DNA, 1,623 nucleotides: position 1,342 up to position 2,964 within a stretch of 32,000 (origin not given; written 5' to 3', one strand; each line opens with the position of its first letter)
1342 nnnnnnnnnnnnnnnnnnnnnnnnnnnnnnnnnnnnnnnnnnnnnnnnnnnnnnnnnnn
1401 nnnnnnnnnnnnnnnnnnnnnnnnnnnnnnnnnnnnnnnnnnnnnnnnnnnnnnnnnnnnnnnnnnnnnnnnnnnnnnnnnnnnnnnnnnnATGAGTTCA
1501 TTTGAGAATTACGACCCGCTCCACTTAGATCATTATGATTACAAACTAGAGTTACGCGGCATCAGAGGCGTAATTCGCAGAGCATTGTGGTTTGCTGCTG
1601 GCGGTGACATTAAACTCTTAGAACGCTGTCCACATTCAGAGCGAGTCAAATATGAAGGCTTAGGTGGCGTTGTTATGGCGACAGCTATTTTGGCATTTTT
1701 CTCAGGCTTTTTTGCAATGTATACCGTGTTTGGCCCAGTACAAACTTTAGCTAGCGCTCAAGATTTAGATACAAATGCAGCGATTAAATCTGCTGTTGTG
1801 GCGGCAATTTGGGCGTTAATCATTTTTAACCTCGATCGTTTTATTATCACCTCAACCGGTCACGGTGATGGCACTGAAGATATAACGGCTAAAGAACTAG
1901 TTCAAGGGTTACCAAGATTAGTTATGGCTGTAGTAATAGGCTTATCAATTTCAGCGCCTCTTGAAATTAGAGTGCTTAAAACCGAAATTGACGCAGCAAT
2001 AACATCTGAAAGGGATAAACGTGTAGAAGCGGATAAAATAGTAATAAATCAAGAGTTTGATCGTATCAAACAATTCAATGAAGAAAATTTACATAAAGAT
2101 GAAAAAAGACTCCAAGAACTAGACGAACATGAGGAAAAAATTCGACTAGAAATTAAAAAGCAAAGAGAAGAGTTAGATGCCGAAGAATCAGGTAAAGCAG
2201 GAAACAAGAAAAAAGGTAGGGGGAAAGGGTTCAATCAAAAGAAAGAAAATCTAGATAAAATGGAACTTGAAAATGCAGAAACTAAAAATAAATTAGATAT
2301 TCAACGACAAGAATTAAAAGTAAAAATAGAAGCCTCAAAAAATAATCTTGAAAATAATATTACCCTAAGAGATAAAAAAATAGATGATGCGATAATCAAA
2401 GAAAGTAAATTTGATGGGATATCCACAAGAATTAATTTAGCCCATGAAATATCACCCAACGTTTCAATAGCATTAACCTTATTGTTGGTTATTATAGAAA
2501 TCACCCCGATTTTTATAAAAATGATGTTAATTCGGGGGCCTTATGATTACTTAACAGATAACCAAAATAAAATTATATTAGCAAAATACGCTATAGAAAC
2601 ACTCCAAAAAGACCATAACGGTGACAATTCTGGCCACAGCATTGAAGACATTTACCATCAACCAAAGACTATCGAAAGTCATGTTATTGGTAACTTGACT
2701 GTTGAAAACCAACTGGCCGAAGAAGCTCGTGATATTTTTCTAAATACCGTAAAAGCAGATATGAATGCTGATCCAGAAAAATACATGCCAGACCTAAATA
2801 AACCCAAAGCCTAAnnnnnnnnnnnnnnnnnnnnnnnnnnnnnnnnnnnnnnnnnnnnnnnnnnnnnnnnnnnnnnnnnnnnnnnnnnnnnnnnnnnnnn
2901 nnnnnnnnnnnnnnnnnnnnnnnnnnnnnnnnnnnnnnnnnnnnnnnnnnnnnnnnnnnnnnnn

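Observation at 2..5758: OmpA-like gene plus three tandem DUF4407-like membrane coiled-coil paralogues, the central one carrying an intact caspase domain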

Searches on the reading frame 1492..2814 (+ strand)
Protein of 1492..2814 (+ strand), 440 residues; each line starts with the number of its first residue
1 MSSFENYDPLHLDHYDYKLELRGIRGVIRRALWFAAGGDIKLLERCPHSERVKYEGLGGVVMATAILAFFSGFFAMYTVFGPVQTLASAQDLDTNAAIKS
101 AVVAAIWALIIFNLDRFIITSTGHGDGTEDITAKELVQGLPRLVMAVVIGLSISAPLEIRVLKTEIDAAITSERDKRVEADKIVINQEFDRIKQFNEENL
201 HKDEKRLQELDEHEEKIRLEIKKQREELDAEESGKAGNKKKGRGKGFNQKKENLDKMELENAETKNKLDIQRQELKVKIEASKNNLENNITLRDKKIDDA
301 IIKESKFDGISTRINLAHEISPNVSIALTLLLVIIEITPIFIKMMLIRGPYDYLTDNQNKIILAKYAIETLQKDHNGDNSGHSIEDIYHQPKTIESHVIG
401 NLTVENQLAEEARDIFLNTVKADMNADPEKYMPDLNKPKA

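Call 3: search_protein_families(library=pfam, proteins=[window:1492-2814:+], max_evalue=0.1)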
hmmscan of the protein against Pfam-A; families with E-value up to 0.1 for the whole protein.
window:1492-2814:+ (440 aa): 1 family
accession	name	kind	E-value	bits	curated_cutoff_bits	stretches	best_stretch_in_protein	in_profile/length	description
PF14362.11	DUF4407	-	5.3e-54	184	31.3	1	42-358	2-296/297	Domain of unknown function (DUF4407)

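Call 5: search_protein_families(library=padloc, proteins=[window:1492-2814:+], max_evalue=0.01)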
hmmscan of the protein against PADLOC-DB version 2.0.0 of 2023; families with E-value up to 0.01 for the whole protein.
window:1492-2814:+ (440 aa): 0 families

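Call 6: search_protein_families(library=ncbifam, proteins=[window:1492-2814:+], max_evalue=0.01)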
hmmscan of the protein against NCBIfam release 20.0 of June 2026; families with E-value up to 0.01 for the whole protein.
window:1492-2814:+ (440 aa): 1 family
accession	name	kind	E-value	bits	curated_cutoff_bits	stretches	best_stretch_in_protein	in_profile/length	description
TIGR00202.1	csrA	equivalog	0.0075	16.4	70.1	1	151-186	32-67/69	carbon storage regulator CsrA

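Call 28: search_solved_structures(query=window:1492-2814:+, max_evalue=1)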
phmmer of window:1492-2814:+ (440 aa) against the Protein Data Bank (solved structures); distinct sequences matched with E-value up to 1: 3.
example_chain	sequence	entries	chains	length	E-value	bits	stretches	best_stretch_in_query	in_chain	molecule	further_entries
8uai_A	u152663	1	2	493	0.16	14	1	194-275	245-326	11S globulin 1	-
9vyc_A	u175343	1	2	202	0.58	12.1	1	161-226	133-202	PaiB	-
2ol5_A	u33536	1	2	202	0.58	12.1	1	161-226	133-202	PAI 2 protein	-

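Call 30: find_homologous_proteins(query=window:1492-2814:+)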
Query window:1492-2814:+ (440 aa): 239 proteins with E <= 0.001 among 8000 candidates; the best 120 are listed.
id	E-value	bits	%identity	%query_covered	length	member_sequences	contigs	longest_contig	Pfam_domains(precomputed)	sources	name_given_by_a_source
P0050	5.7e-284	959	100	100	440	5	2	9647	PF14362.12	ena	-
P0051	6.0e-226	768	80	100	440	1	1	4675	PF14362.12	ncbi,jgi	jgi:hypothetical protein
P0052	3.2e-173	594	66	100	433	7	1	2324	PF14362.12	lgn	-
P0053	1.6e-172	592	68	100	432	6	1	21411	PF14362.12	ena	-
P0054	4.8e-170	584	66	100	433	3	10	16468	PF14362.12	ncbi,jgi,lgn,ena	-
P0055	2.1e-168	579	65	100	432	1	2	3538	PF14362.12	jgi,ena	-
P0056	4.4e-138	479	54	98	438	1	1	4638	PF14362.12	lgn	-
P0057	1.6e-137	477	65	86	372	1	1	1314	PF14362.12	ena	-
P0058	9.1e-130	451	50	99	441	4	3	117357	PF14362.12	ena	-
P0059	1.7e-108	381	46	98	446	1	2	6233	PF14362.12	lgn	-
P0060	9.0e-106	372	43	98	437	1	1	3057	PF14362.12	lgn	-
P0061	1.6e-104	368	44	97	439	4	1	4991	PF14362.12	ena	-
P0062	9.2e-103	362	45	98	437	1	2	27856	PF14362.12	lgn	-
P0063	1.3e-102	362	45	98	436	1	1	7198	PF14362.12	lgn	-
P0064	1.5e-102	362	44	98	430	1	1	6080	PF14362.12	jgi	jgi:hypothetical protein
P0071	3.5e-100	354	44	99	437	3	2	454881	PF14362.12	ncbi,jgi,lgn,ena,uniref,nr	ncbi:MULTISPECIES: DUF4407 domain-containing protein [Bacteria]|jgi:hypothetical protein|uniref:DUF4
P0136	6.8e-77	277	38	96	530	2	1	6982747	PF14362.12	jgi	jgi:hypothetical protein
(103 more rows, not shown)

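Call 31: find_encoding_contigs(protein=P0071, flank=10000, max_places=2)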
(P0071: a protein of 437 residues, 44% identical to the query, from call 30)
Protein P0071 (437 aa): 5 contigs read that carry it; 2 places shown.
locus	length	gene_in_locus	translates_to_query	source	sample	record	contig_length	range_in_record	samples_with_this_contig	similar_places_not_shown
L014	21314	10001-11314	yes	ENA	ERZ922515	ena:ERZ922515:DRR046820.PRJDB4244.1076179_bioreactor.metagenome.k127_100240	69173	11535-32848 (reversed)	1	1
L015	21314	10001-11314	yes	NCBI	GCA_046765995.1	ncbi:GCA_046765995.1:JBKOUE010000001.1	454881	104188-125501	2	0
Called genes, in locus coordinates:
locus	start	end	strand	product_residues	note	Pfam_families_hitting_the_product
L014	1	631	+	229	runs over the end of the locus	PF01323:DSBA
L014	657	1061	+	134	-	PF02627:CMD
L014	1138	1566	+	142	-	PF11162:DUF2946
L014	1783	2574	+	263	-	-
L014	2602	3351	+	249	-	PF07589:PEP_exosort_dom (weak)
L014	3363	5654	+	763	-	PF07715:Plug, PF00593:TonB_dep_Rec_b-barrel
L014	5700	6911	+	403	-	PF00083:Sugar_tr (weak), PF07690:MFS_1, PF00083:Sugar_tr (weak), PF07690:MFS_1, PF12832:MFS_1_like (weak)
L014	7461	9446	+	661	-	PF00691:OmpA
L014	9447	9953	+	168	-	-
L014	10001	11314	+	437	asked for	PF14362:DUF4407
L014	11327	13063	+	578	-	-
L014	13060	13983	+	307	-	PF14362:DUF4407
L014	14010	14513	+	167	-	PF00565:SNase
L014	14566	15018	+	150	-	-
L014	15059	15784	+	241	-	-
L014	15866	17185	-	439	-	PF00226:DnaJ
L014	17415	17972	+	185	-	-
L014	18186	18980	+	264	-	PF13501:SoxY, PF08770:SoxZ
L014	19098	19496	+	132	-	PF04352:ProQ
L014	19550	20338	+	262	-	-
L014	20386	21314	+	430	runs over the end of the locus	PF18871:HEPN_Toprim_N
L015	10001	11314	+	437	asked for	PF14362:DUF4407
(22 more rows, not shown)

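Call 32: find_encoding_contigs(protein=P0058, flank=10000, max_places=2)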
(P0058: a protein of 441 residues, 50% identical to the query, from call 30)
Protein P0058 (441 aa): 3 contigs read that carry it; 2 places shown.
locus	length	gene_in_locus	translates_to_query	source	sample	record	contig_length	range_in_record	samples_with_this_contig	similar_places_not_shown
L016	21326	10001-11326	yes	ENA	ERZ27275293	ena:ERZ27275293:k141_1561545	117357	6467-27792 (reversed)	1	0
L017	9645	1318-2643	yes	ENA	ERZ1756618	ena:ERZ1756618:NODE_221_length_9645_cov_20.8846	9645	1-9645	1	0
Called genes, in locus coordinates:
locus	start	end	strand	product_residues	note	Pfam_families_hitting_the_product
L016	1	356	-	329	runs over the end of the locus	PF13379:NMT1_2, PF04069:OpuAC (faint), PF09084:NMT1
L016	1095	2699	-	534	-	PF01551:Peptidase_M23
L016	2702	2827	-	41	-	-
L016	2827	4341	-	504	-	PF13676:TIR_2, PF00480:ROK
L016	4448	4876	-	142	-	-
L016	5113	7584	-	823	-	PF02534:T4SS-DNA_transf (faint), PF01935:DUF87 (weak), PF10412:TrwB_AAD_bind (weak), PF12696:TraG-D_C (weak)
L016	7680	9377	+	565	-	PF00691:OmpA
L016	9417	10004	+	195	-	-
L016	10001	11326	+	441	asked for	PF14362:DUF4407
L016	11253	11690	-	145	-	-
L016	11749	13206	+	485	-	PF00656:Peptidase_C14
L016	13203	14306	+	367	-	PF14362:DUF4407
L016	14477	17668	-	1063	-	PF01582:TIR (weak), PF13676:TIR_2, PF13191:AAA_16 (weak), PF24883:NPHP3_N, PF13174:TPR_6 (faint), PF13428:TPR_14 (faint), PF07719:TPR_2 (faint), PF13424:TPR_12 (weak), +7 more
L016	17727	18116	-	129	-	-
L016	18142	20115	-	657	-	-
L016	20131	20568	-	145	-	PF14083:PGDYG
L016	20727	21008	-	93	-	-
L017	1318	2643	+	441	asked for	PF14362:DUF4407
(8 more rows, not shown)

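Call 33: find_encoding_contigs(protein=P0136, flank=10000, max_places=2)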
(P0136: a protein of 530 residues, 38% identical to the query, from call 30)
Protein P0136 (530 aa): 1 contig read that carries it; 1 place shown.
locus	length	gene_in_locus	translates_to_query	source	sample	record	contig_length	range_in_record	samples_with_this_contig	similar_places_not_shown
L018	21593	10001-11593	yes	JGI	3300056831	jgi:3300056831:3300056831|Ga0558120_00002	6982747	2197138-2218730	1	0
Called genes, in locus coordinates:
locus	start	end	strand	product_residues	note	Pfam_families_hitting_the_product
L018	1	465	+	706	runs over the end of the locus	PF01326:PPDK_N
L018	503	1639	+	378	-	-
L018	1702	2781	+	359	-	PF00932:LTD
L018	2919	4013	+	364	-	PF00034:Cytochrom_C (faint), PF03150:CCP_MauG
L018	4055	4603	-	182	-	PF02631:RecX_HTH2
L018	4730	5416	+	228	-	PF00440:TetR_N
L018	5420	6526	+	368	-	PF00487:FA_desaturase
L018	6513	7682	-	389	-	PF01641:SelR, PF01625:PMSR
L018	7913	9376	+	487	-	-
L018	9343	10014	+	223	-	-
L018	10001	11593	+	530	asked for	PF14362:DUF4407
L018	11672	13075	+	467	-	-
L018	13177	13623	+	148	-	-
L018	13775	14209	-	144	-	PF13673:Acetyltransf_10, PF00583:Acetyltransf_1, PF13508:Acetyltransf_7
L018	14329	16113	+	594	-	PF00999:Na_H_Exchanger, PF02254:TrkA_N, PF27452:KefB_C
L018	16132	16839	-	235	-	PF10979:DUF2786, PF23771:DUF7168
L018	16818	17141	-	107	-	-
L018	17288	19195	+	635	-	PF14716:HHH_8, PF14520:HHH_5 (weak), PF14791:DNA_pol_B_thumb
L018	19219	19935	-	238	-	-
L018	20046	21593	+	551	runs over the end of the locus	PF00890:FAD_binding_2 (weak), PF01266:DAO, PF01494:FAD_binding_3 (faint), PF13450:NAD_binding_8 (weak), PF16901:DAO_C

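Call 44: find_related_loci(query=A2, collection=metagenome_contigs, flank=9000)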
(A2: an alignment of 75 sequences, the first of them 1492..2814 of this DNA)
Query A2 (440 aa) in metagenome_contigs; peptide patterns used: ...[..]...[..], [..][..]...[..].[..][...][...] (x = any residue, [..] = any of these).
600 stretches matched a pattern (row limit reached: there are more); 500 encode a relative of the query (tblastn E <= 1e-3); the best 80 are kept; 80 distinct loci.
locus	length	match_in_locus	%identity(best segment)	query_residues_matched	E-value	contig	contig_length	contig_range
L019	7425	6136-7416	42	5-432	3e-106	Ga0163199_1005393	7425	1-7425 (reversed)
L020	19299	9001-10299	45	1-432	1e-103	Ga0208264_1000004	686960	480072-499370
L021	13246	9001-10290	41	1-432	5e-92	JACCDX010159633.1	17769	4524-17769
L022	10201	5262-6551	37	6-440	4e-87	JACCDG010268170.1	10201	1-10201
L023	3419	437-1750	38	12-432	1e-87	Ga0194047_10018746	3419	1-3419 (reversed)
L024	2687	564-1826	38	6-432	5e-88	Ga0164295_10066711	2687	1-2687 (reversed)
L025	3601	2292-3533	36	15-432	4e-84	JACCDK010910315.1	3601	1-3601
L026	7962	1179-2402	38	30-436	2e-82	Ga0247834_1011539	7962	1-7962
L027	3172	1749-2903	39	26-410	2e-82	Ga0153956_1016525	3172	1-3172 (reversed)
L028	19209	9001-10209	39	28-431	2e-80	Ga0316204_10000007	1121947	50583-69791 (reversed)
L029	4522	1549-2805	36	6-435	1e-80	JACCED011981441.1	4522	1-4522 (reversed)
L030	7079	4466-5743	35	6-435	3e-80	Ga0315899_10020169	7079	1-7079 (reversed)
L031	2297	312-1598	37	1-432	1e-82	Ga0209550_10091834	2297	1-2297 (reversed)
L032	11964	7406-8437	43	26-369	9e-80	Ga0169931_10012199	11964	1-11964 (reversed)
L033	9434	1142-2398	38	13-432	2e-79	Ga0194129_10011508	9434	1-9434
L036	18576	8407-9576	38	30-432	8e-79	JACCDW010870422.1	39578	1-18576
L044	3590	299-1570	34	8-434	1e-76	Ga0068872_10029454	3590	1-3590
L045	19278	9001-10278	36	6-435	1e-75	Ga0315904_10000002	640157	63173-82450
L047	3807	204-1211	41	26-361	2e-74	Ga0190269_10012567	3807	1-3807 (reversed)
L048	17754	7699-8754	41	16-368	3e-74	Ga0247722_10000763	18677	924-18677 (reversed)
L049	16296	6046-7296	35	26-432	3e-74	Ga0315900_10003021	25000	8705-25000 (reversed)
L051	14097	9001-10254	33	13-432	6e-72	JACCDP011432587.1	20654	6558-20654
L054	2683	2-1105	37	67-432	5e-70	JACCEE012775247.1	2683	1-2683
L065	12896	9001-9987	35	2-359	4e-63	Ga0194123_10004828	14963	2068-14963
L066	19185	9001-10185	34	28-432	7e-63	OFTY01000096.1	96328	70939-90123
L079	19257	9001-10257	32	2-436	6e-61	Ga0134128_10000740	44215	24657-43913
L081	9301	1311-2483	34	28-432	1e-60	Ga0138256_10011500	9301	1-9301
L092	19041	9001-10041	35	28-401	4e-59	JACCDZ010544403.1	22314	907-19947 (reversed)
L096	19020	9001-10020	36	28-382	1e-58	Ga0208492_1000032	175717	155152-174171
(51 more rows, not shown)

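Call 45: predict_structure(alignment_id=A2)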
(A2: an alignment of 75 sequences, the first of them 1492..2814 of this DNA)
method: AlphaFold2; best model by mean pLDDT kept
length: 440 residues; sequences in the alignment: 75
mean_pLDDT: 83.4   pTM: 0.57
mean pLDDT of the five models: 83.4, 83.4, 81.4, 79.6, 79.5
residues with pLDDT >= 90: 146; 70-90: 230; 50-70: 59; < 50: 5
segments of 3 or more residues with pLDDT < 50: 86-88
pLDDT, mean of each block of 10 residues (from residue 1): 53 67 82 89 86 89 89 83 57 85 92 85 62 78 84 84 90 93 95 94 94 92 88 71 78 89 92 94 94 95 87 89 90 86 81 87 81 63 73 83 89 90 84 63
secondary structure, 60 per line:
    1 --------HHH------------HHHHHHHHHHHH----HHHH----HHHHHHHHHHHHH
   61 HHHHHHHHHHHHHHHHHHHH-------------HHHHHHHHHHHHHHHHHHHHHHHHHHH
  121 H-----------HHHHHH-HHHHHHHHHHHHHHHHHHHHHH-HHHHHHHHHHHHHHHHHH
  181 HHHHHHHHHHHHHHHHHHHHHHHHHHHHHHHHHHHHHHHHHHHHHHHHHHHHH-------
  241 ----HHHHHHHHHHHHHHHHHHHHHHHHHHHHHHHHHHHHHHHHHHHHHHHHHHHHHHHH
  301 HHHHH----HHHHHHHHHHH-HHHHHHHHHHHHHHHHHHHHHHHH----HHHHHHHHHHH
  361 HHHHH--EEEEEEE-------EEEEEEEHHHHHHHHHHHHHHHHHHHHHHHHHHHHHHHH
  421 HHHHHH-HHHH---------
elements in order: H24-35 H40-43 H48-80 H94-121 H133-138 H140-161 H163-233 H245-305 H310-320 H322-345 H350-365 E368-374 E382-388 H389-426 H428-431

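Call 49: fold_search(model_id=the predicted structure, library=pdb)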
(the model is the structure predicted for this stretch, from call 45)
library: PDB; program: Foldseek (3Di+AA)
matches with E <= 10: 536; with E <= 0.001: 0
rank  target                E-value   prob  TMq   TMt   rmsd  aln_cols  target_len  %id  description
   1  4ayw                  5.7e-02  0.30  0.12  0.11  34.8       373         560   10  STRUCTURE OF THE HUMAN MITOCHONDRIAL ABC TRANSPORTER, ABCB10 (PLATE FORM) (released 2012-07-11)
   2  7pru_A                5.9e-02  0.35  0.14  0.11  38.6       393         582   12  Structure of CtAtm1 in the inward-facing partially occluded with cargo bound (released 2022-08-10)
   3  6pam_A                6.5e-02  0.38  0.13  0.10  37.3       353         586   11  Structure of a bacterial Atm1-family ABC transporter with MgADP bound (released 2020-06-24)
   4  8t4h_B                7.5e-02  0.44  0.15  0.12  36.5       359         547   10  Transporter associated with antigen processing (TAP) bound to the 8-mer peptide RRYQSTEL (released 2024-06-19)
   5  6vqt_A                7.9e-02  0.23  0.11  0.09  37.7       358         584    9  Structure of a bacterial Atm1-family ABC exporter with MgADPVO4 bound (released 2020-07-29)
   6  8dmo_A                8.3e-02  0.51  0.16  0.13  27.1       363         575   10  Structure of open, inward-facing MsbA from E. coli (released 2022-12-14)
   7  7pr1_A                8.3e-02  0.25  0.11  0.09  37.5       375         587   11  Structure of CtAtm1 in the occluded conformation with ATP bound (released 2022-08-10)
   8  5mkk_A                9.1e-02  0.72  0.20  0.15  39.5       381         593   10  Crystal structure of the heterodimeric ABC transporter TmrAB, a homolog of the antigen translocation complex TAP (released 2017-01-18)
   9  7psl_A                9.1e-02  0.47  0.16  0.12  35.4       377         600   15  S. cerevisiae Atm1 in MSP1D1 nanodiscs in nucleotide-free state (released 2021-12-29)
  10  8t4f_B                9.1e-02  0.30  0.13  0.11  36.7       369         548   10  Transporter associated with antigen processing (TAP) bound to the 9-mer peptide RRYQKSTEL (released 2024-06-19)
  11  4ayt                  9.1e-02  0.25  0.13  0.11  35.3       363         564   10  STRUCTURE OF THE HUMAN MITOCHONDRIAL ABC TRANSPORTER, ABCB10 (released 2012-07-11)
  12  6pam_E                9.5e-02  0.30  0.13  0.10  39.0       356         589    9  Structure of a bacterial Atm1-family ABC transporter with MgADP bound (released 2020-06-24)
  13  7pro_A                1.2e-01  0.20  0.10  0.08  34.9       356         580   13  Structure of CtAtm1 in the inward-open with Glutathione-complexed [2Fe-2S] cluster bound (released 2022-08-10)
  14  7n5a_A                1.2e-01  0.18  0.12  0.10  38.8       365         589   12  Structure of AtAtm3 in the closed conformation (released 2022-04-13)
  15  6par_F                1.3e-01  0.35  0.15  0.13  41.6       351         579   12  Structure of a bacterial Atm1-family ABC exporter with MgAMPPNP bound (released 2020-06-24)
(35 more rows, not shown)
